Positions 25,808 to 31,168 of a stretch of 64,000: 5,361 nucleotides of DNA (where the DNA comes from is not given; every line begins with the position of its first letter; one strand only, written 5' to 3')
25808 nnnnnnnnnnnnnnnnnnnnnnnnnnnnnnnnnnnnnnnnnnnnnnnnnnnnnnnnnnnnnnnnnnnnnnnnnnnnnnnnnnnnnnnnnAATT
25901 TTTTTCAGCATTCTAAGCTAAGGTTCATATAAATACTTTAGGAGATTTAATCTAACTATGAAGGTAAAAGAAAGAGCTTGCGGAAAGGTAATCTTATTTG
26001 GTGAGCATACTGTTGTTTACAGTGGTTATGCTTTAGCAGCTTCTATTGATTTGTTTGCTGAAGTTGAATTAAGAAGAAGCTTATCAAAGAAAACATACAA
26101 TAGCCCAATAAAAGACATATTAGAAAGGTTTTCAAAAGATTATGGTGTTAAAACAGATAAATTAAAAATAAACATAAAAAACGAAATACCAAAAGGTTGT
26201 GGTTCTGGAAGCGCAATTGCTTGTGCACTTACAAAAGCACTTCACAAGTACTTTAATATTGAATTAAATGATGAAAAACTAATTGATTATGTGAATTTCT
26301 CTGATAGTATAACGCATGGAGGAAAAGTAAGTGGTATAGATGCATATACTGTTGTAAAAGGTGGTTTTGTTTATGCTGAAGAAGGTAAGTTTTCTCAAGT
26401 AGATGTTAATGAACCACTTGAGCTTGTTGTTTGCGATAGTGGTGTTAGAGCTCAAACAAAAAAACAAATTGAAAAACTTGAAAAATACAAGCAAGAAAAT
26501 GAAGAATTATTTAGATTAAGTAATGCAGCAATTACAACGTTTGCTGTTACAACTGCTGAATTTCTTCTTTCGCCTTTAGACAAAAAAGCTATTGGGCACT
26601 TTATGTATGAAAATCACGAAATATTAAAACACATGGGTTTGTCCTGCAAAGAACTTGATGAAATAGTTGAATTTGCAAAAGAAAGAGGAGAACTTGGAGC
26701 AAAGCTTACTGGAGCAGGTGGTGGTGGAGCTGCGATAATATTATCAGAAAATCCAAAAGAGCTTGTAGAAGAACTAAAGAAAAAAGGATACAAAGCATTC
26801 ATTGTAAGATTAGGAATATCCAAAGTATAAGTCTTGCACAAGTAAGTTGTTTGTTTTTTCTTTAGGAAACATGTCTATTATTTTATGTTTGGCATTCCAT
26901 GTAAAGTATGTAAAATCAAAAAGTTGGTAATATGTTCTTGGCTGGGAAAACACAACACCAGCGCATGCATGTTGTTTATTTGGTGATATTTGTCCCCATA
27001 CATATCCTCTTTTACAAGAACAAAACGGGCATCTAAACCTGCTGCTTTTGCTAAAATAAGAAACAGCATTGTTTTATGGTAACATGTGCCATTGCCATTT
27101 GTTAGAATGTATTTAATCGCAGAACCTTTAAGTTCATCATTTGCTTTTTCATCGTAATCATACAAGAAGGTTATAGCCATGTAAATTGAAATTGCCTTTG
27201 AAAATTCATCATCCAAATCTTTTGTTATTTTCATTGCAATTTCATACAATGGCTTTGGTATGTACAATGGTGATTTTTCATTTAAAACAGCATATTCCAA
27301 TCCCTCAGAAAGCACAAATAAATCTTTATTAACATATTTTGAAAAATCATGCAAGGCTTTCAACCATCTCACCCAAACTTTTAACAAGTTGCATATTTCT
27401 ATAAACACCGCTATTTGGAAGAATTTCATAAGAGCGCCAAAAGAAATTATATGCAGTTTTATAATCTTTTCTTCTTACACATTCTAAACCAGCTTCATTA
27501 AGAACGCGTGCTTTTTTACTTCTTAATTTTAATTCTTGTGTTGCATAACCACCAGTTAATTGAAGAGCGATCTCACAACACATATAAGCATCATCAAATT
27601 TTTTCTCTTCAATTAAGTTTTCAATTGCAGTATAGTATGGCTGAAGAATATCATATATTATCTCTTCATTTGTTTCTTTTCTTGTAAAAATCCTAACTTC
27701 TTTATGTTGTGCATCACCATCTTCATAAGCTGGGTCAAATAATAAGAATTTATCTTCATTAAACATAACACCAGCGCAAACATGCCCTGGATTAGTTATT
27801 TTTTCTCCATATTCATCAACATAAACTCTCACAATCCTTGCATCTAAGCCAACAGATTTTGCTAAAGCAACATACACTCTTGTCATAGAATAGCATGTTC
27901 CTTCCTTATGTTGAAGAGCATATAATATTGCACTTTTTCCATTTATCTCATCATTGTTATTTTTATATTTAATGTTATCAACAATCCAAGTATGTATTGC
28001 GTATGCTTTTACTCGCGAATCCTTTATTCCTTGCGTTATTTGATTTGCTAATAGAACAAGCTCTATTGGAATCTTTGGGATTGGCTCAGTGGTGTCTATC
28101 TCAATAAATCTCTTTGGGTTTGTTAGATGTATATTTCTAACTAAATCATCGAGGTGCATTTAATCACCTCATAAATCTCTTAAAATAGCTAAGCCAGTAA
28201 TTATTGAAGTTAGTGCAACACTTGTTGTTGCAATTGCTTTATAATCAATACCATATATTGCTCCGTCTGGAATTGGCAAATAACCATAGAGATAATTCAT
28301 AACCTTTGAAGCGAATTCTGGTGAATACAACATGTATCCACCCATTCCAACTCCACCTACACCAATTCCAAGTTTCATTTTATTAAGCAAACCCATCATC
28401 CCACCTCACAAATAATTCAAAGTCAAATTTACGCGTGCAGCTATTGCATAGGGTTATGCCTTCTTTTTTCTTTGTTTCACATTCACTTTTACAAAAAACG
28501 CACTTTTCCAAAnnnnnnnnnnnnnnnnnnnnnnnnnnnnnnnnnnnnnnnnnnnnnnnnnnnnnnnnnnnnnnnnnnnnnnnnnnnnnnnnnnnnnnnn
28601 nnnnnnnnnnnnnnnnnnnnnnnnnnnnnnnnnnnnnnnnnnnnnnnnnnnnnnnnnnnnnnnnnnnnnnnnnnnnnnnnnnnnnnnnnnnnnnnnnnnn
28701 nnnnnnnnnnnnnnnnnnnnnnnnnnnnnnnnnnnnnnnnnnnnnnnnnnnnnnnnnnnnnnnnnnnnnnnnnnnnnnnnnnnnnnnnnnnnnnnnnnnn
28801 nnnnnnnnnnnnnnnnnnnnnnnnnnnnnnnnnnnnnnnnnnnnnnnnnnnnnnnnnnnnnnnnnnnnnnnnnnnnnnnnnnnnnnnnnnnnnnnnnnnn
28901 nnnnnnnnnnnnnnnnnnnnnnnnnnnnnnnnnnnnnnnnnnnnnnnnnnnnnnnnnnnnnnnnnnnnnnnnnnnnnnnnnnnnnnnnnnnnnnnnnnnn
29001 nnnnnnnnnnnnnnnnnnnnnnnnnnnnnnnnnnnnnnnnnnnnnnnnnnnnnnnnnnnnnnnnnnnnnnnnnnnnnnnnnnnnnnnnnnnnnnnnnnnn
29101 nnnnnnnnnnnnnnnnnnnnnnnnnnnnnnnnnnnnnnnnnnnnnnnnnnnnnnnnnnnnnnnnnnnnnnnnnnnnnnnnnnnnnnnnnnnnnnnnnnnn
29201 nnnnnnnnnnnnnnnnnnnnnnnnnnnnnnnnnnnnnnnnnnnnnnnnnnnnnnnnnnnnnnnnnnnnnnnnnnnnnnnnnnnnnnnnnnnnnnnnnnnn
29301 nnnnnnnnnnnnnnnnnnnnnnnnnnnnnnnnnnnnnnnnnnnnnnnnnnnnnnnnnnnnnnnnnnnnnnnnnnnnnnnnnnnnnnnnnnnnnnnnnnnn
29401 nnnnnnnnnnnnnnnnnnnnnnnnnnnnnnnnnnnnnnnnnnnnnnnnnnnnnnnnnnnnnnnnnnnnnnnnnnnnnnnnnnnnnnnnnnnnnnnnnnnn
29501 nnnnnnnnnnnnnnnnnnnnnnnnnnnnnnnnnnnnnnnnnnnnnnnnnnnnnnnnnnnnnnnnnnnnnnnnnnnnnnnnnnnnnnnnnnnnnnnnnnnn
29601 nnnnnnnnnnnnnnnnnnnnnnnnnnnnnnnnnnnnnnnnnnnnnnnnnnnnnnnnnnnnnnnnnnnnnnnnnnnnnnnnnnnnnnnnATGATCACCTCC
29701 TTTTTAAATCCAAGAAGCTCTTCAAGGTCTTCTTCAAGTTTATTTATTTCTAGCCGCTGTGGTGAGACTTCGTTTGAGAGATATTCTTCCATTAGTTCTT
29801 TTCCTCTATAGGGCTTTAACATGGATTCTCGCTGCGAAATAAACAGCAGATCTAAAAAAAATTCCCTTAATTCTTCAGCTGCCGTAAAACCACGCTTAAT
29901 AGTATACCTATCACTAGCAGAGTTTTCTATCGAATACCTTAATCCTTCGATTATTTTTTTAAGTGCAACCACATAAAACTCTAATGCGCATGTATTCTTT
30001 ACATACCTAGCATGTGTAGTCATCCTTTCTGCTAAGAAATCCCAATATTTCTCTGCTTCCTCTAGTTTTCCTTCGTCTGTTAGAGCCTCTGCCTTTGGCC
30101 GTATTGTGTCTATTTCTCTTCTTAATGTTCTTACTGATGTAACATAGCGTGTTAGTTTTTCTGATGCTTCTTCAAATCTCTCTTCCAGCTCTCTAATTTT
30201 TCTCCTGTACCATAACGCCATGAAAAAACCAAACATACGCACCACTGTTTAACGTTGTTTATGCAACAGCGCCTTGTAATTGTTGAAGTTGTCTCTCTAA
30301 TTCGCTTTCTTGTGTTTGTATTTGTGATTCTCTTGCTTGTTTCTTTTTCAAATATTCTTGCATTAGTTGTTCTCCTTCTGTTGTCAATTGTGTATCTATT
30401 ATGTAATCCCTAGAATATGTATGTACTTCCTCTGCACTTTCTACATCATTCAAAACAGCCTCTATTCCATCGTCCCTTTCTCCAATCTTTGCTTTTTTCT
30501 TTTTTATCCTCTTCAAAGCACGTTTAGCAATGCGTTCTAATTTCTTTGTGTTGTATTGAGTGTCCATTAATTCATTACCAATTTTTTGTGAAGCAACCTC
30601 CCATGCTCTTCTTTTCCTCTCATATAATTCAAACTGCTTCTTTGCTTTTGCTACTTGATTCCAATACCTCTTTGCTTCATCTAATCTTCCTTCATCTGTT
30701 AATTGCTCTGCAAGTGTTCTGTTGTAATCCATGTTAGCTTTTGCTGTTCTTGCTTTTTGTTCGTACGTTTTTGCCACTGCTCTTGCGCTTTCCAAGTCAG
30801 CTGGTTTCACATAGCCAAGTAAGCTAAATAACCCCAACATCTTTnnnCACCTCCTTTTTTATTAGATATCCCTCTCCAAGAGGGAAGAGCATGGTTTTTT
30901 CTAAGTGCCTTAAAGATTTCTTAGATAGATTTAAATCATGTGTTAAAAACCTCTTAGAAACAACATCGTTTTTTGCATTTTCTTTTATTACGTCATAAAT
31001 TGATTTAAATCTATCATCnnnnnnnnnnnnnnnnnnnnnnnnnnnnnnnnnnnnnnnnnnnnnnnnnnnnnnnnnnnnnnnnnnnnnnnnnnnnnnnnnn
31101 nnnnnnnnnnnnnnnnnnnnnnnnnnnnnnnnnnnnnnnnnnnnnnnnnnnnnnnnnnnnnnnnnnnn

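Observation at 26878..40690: A 14-kb, 15-gene co-directional operon of mostly unknown proteins ending in a Vps4-like MIT-AAA ATPase: a candidate undescribed ESCRT-like/membrane-remodelling (or defence) module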

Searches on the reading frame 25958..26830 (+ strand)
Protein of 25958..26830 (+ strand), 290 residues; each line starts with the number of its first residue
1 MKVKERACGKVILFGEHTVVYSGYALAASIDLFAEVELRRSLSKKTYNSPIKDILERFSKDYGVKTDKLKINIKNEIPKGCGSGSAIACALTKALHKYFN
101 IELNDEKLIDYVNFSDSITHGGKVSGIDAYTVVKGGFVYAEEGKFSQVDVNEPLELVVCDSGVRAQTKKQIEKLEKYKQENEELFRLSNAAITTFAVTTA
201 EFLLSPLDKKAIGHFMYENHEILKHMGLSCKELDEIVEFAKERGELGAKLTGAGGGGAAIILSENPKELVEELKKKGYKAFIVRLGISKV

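Call 5: search_protein_families(library=pfam, max_evalue=0.1, proteins=[window:25958-26830:+])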
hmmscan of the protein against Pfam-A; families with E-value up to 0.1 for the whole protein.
window:25958-26830:+ (290 aa): 5 families
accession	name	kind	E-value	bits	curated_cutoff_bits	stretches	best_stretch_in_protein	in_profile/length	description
PF00288.32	GHMP_kinases_N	-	1.2e-12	48.3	22.3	1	51-136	3-87/87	GHMP kinases N terminal domain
PF08544.19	GHMP_kinases_C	-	4e-11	43.6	21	1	208-278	9-84/85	GHMP kinases C terminal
PF22700.2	MVD-like_N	-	0.00046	20.3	27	1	41-109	55-125/157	Diphosphomevalonate decarboxylase-like N-terminal domain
PF10509.15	GalKase_gal_bdg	-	0.011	15.7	23.1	1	6-34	15-43/49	Galactokinase galactose-binding signature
PF04079.22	SMC_ScpB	-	0.056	13.5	27.4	0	151-197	45-91/160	Segregation and condensation complex subunit ScpB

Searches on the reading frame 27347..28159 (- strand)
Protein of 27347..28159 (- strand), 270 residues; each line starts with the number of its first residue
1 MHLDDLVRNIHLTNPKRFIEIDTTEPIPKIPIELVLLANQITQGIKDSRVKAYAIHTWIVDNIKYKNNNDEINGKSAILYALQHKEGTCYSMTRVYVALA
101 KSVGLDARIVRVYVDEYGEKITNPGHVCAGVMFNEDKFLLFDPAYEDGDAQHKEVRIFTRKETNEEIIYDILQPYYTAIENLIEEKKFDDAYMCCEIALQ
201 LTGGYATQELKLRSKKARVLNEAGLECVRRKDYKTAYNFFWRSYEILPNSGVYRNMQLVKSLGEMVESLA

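Call 5: search_protein_families(library=pfam, max_evalue=0.1, proteins=[window:27347-28159:-])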
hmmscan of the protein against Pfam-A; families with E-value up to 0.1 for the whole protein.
window:27347-28159:- (270 aa): 3 families
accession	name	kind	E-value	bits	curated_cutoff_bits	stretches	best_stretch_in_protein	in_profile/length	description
PF01841.26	Transglut_core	-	1.5e-17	64.3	23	1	37-143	3-108/108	Transglutaminase-like superfamily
PF13369.12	Transglut_core2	-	0.002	18.1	23.5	1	39-111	12-89/155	Transglutaminase-like superfamily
PF04473.18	DUF553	-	0.019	14.9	20.5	1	46-140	13-111/140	Transglutaminase-like domain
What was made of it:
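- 27347..28159 (-): g14: transglutaminase-like cysteine peptidase with an intact Cys-His-Asp triad and a helical C-terminal region. Transglut_core 1.5e-17 (call 5).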

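Call 7: search_protein_families(library=ncbifam, max_evalue=0.01, proteins=[window:27347-28159:-])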
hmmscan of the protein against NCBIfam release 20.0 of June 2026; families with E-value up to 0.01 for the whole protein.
window:27347-28159:- (270 aa): 0 families

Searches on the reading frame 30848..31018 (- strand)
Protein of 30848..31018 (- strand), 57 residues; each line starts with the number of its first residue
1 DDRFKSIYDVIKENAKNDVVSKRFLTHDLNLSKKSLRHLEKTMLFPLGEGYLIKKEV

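Call 101: search_solved_structures(query=A10, max_evalue=10, show_alignments=0)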
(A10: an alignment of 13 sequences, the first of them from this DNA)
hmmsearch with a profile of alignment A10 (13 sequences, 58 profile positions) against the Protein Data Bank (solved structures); distinct sequences matched with E-value up to 10: 16.
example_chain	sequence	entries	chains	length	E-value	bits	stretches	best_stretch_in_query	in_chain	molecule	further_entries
3jwp_A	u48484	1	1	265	0.09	15.6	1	5-44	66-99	Transcriptional regulatory protein sir2 homologue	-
3u31_A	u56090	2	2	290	0.15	14.8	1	5-44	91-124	Transcriptional regulatory protein sir2 homologue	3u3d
2odt_X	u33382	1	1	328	0.23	14.3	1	9-33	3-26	Inositol-tetrakisphosphate 1-kinase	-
2q7d_A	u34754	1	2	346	0.24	14.2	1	9-33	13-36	Inositol-tetrakisphosphate 1-kinase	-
2qb5_A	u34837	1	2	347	0.24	14.2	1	9-33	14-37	Inositol-tetrakisphosphate 1-kinase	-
13lz_A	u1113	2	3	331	0.29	13.9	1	10-33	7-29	Inositol-tetrakisphosphate 1-kinase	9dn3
6mv1_A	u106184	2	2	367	0.39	13.5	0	24-39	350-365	Cytochrome b5 reductase 4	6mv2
7v8p_A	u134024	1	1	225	0.71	12.7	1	7-54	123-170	Chromosome partition protein MukE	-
3euh_C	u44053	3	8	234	0.76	12.6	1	7-54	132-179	MukE | Chromosome partition protein MukE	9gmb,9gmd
7nyw_E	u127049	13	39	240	0.77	12.6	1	8-57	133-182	Chromosome partition protein MukE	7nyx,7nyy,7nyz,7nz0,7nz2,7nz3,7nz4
3rpu_G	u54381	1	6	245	0.83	12.5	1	7-54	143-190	Chromosome partition protein mukE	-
2l97_A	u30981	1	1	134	1.1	12.1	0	34-47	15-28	Putative serine protease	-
5zte_A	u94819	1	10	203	1.2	12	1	17-42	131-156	2-Cys peroxiredoxin BAS1, chloroplastic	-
7w09_A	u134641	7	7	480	3.5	10.5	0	5-28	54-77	Glycosyltransferase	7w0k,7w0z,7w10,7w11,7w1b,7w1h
7qcd_E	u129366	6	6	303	3.7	10.4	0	13-28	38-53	Non-structural maintenance of chromosome element 3 | NSE3 isoform 1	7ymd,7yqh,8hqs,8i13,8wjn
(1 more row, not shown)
